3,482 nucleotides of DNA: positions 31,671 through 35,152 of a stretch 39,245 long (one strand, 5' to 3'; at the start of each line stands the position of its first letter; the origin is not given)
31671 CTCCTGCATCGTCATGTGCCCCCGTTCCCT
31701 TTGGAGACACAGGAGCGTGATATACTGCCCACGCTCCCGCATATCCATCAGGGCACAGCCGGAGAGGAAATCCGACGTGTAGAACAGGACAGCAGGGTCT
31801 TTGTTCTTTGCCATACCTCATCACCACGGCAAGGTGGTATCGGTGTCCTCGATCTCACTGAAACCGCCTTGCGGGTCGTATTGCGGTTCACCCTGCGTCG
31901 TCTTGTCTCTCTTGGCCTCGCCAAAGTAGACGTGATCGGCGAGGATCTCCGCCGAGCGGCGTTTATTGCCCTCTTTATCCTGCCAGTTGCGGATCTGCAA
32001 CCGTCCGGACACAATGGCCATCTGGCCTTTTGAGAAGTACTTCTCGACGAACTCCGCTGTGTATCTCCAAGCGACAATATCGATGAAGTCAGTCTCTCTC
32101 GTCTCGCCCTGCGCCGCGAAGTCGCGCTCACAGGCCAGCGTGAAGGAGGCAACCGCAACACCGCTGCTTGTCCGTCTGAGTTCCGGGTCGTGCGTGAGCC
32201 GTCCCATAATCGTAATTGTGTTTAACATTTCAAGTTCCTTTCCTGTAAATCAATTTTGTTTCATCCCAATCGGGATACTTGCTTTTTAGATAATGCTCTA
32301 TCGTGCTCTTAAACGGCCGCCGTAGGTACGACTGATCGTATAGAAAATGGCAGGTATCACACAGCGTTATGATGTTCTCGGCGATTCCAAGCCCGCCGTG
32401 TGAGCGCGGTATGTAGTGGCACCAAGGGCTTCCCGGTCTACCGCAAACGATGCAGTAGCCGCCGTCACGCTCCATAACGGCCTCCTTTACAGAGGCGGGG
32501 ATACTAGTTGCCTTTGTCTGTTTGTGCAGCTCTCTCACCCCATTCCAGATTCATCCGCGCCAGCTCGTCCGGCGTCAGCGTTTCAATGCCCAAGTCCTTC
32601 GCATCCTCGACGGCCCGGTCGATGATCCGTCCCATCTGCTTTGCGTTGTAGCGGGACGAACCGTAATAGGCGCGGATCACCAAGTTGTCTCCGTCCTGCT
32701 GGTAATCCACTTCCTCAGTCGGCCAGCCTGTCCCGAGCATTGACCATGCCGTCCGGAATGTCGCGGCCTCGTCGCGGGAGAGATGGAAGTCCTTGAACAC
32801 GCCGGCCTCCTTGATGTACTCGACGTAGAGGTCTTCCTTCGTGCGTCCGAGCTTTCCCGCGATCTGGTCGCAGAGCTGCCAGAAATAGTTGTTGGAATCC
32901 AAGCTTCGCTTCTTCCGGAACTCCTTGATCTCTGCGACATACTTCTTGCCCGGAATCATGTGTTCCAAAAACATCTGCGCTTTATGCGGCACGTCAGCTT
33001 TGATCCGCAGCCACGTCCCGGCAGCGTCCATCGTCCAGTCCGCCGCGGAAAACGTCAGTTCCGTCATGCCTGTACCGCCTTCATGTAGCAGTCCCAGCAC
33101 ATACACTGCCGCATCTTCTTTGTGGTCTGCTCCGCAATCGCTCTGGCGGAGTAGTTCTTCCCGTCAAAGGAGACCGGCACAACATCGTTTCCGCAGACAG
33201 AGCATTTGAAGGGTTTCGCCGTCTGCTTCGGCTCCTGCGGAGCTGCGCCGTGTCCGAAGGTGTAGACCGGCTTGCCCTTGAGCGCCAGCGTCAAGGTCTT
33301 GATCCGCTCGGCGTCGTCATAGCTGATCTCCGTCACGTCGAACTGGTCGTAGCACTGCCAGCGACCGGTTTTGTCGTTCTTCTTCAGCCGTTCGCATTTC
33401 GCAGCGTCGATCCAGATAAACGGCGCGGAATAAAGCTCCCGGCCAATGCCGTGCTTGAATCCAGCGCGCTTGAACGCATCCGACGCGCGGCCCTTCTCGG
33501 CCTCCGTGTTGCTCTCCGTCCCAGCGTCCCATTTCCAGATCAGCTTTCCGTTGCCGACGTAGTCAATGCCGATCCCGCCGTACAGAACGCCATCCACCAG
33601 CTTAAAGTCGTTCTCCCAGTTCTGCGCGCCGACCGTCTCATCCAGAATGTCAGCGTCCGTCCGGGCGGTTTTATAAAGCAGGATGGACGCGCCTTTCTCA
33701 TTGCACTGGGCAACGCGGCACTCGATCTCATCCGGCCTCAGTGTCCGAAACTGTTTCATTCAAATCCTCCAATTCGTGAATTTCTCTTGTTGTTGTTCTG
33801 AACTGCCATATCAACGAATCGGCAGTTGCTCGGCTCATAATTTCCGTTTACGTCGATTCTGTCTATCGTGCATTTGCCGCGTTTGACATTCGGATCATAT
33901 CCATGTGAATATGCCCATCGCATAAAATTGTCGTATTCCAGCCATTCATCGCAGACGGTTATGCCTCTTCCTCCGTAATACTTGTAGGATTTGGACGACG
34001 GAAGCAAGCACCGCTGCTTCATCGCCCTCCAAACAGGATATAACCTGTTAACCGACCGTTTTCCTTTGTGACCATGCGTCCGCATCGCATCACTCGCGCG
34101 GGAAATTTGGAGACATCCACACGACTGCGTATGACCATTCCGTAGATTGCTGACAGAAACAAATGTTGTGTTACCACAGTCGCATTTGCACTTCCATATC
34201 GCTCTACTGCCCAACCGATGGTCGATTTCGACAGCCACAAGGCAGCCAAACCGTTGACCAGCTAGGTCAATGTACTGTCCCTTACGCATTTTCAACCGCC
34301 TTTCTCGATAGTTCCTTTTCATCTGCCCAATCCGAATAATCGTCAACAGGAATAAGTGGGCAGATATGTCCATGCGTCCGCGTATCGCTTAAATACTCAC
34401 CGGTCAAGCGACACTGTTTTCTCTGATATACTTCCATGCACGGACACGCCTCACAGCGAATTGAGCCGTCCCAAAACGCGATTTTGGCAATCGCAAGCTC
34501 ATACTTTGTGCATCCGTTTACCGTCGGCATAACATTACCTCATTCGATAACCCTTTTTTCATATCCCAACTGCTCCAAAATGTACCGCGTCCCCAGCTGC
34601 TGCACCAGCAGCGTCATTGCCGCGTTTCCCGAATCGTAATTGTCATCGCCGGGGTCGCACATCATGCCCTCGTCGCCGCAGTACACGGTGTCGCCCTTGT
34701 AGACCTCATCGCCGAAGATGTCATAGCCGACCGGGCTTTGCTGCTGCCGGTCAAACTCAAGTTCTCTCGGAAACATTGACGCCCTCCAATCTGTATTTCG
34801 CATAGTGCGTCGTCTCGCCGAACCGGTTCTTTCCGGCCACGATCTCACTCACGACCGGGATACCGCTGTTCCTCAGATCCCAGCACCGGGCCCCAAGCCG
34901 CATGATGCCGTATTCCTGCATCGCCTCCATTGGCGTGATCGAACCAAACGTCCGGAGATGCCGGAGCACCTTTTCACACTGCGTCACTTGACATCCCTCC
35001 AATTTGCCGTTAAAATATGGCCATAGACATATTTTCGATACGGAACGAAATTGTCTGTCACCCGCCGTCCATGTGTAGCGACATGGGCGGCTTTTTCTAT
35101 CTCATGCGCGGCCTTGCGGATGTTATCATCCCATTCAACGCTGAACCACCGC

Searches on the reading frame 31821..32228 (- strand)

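Call 99: search_protein_families(library=pfam, proteins=[window:31821-32228:-], max_evalue=0.001)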
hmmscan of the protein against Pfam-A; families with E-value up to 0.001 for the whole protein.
window:31821-32228:- (135 aa): 2 families
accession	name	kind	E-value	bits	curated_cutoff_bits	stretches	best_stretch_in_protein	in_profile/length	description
PF00436.31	SSB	-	7.2e-32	110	26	1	2-102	1-103/104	Single-strand binding protein family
PF22657.2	SSB_1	-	0.0003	21.4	27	0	3-48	1-46/91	Another single-strand binding protein family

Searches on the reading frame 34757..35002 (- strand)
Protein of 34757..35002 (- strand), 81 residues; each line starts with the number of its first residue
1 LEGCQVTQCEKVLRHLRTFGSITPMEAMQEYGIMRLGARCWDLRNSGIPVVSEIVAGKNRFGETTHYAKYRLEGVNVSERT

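Call 99: search_protein_families(library=pfam, proteins=[window:34757-35002:-], max_evalue=0.001)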
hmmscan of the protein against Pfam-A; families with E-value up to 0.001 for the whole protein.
window:34757-35002:- (81 aa): 1 family
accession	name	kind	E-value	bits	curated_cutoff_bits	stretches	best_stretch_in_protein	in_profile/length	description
PF14090.12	HTH_39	-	2.8e-15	56.3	21.3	1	7-72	1-67/70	Winged helix-turn-helix domain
